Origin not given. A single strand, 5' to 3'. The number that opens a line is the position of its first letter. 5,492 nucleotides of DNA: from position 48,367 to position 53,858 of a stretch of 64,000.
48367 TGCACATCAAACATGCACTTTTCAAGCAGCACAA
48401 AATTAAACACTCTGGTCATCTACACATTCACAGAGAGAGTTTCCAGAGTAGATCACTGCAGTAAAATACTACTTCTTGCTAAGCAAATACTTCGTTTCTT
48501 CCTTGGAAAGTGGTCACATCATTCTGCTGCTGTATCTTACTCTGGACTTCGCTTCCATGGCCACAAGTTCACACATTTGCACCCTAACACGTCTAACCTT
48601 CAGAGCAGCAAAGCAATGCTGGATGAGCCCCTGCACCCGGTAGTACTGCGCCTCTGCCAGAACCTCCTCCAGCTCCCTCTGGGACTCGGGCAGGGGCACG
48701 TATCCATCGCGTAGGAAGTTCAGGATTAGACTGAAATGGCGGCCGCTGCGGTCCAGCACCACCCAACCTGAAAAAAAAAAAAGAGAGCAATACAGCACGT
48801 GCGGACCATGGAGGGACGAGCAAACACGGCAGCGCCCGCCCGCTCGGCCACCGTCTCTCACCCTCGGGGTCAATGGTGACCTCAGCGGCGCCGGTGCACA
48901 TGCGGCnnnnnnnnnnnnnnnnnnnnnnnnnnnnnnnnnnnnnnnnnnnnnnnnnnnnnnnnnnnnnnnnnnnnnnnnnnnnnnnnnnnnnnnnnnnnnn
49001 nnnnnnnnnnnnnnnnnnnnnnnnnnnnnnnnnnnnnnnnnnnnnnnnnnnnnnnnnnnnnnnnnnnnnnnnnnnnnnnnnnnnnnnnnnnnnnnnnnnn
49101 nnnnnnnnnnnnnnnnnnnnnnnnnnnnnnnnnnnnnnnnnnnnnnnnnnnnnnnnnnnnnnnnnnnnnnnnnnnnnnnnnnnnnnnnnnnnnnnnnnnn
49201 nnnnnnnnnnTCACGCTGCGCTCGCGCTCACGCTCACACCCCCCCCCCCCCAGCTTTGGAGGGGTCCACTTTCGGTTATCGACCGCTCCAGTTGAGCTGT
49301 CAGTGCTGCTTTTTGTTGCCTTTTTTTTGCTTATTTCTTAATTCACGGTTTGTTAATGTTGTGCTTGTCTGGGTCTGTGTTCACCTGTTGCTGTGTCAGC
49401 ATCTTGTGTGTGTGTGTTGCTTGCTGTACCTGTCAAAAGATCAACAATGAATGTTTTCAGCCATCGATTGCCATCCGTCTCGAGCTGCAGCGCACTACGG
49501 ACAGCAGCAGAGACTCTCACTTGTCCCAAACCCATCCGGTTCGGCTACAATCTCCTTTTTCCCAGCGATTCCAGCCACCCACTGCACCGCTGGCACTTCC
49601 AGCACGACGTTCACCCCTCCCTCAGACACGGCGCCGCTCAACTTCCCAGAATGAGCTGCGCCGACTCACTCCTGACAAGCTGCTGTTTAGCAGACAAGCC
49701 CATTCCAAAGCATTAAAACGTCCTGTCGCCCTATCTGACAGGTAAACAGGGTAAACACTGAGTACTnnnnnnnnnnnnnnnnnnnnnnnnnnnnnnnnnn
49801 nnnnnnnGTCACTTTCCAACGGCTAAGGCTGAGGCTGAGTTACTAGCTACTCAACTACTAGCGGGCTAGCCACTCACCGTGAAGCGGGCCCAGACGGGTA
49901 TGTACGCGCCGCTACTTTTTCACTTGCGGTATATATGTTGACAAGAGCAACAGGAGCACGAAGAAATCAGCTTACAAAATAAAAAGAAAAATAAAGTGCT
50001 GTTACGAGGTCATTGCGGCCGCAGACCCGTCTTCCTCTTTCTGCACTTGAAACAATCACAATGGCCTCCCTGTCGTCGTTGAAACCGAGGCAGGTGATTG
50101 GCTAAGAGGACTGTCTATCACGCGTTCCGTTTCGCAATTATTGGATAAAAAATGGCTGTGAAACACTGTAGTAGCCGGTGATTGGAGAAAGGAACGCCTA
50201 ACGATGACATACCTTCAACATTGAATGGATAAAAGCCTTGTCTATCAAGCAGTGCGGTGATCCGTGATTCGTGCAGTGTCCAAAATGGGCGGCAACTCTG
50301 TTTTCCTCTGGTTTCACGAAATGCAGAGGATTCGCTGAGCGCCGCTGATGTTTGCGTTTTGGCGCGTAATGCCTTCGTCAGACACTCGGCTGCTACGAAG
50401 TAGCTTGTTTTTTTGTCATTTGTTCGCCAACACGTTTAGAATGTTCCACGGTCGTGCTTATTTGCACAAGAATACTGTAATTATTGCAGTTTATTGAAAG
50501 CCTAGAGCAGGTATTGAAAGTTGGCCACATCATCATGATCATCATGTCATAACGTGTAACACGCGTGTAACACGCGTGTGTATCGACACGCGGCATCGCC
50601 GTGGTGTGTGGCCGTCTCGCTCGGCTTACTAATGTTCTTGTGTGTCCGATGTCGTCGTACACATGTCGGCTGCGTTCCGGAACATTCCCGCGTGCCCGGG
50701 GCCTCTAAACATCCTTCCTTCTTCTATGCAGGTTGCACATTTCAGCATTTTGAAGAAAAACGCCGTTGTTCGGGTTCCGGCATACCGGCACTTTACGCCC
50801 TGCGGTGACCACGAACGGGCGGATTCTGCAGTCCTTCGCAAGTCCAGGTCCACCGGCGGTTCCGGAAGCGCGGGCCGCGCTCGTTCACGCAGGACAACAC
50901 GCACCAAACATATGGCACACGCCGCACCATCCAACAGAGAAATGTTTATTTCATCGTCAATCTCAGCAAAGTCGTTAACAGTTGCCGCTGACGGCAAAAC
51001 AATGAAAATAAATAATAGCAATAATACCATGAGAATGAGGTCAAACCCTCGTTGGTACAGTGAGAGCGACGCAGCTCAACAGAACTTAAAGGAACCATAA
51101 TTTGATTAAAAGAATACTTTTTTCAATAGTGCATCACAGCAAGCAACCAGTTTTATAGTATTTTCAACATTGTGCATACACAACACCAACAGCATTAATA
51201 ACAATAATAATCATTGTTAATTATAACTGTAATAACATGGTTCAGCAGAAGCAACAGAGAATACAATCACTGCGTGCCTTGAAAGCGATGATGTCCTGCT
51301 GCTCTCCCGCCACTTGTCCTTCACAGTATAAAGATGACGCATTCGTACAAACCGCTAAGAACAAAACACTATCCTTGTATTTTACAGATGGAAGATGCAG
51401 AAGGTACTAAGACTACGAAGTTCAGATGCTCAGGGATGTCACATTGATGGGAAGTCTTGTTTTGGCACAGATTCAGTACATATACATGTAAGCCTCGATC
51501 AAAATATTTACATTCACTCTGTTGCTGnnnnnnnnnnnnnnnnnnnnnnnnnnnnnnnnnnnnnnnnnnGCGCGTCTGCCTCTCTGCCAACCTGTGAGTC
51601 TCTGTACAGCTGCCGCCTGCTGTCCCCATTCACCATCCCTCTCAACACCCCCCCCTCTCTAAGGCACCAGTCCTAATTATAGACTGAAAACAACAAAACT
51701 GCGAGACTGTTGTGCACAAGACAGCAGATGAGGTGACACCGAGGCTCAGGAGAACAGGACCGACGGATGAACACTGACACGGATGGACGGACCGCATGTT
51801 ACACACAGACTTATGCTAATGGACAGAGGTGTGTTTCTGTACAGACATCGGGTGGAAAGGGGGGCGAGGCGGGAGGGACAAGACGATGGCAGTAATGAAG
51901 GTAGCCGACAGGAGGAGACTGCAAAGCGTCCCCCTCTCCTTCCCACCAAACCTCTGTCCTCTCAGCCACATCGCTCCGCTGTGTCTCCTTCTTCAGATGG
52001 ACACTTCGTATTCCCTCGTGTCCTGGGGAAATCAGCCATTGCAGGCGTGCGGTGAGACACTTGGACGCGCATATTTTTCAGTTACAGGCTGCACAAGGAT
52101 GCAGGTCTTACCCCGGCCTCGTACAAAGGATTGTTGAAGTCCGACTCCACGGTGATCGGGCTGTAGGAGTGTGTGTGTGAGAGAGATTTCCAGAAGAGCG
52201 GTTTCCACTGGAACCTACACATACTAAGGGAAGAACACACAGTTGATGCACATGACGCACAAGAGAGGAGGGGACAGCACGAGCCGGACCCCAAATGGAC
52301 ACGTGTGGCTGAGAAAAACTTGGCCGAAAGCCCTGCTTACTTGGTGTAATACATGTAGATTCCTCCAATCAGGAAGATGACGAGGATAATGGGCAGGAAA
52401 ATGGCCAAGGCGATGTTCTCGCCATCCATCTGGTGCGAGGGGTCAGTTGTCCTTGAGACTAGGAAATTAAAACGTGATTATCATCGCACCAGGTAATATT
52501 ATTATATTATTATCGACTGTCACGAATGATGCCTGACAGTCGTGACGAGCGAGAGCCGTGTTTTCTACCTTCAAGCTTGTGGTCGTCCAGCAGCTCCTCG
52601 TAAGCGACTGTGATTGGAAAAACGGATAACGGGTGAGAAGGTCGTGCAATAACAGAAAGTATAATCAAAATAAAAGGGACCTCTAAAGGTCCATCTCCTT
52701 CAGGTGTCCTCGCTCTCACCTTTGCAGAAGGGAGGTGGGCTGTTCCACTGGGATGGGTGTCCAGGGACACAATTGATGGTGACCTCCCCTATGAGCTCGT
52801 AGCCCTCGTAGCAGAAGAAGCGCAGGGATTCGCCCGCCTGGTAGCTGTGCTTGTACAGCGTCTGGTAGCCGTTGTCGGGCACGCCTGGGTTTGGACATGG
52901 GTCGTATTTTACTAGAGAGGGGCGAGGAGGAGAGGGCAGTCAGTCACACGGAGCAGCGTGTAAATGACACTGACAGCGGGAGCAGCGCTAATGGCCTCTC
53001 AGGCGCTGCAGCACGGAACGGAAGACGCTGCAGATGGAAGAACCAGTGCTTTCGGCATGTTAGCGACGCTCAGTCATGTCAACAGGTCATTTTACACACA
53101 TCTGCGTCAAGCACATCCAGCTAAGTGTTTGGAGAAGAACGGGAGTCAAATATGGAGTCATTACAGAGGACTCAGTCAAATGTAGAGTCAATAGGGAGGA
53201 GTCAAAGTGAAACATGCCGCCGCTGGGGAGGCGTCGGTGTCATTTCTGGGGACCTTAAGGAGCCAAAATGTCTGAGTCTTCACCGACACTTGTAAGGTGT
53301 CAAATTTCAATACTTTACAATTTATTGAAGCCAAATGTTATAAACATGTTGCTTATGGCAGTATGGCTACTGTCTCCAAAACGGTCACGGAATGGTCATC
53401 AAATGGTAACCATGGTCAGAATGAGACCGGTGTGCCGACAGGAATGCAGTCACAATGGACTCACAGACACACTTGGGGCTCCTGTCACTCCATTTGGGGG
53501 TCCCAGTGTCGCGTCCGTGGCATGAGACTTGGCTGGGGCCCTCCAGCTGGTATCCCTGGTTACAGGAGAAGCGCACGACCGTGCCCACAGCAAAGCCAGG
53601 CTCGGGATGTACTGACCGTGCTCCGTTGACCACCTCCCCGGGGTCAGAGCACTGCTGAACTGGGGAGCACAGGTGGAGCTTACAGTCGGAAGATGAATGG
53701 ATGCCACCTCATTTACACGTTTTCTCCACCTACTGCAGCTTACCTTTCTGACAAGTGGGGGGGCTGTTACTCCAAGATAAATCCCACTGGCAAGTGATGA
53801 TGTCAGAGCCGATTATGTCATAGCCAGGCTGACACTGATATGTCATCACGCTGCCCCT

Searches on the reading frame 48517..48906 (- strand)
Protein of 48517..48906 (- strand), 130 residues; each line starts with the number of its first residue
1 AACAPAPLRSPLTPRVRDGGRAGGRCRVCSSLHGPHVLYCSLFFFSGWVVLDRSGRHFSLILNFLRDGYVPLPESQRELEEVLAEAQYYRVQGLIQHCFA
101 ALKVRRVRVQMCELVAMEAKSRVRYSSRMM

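Call 17: search_protein_families(library=pfam, proteins=[window:48517-48906:-], max_evalue=0.01)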
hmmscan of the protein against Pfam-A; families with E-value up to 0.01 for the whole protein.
window:48517-48906:- (130 aa): 2 families
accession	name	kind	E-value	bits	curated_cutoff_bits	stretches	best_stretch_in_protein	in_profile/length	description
PF02214.28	BTB_2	-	8.1e-11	42.6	21.4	1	47-98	42-94/94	BTB/POZ domain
PF00651.37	BTB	-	0.00098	19.7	20.5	1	57-103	63-107/110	BTB/POZ domain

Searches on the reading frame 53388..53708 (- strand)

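Call 65: search_protein_families(library=pfam, proteins=[window:53388-53708:-], max_evalue=0.01)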
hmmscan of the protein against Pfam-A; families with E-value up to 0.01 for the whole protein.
window:53388-53708:- (107 aa): 1 family
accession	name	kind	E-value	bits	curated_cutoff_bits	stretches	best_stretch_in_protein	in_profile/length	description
PF00084.26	Sushi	-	6.7e-10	39.7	20.7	1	20-80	1-56/56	Sushi repeat (SCR repeat)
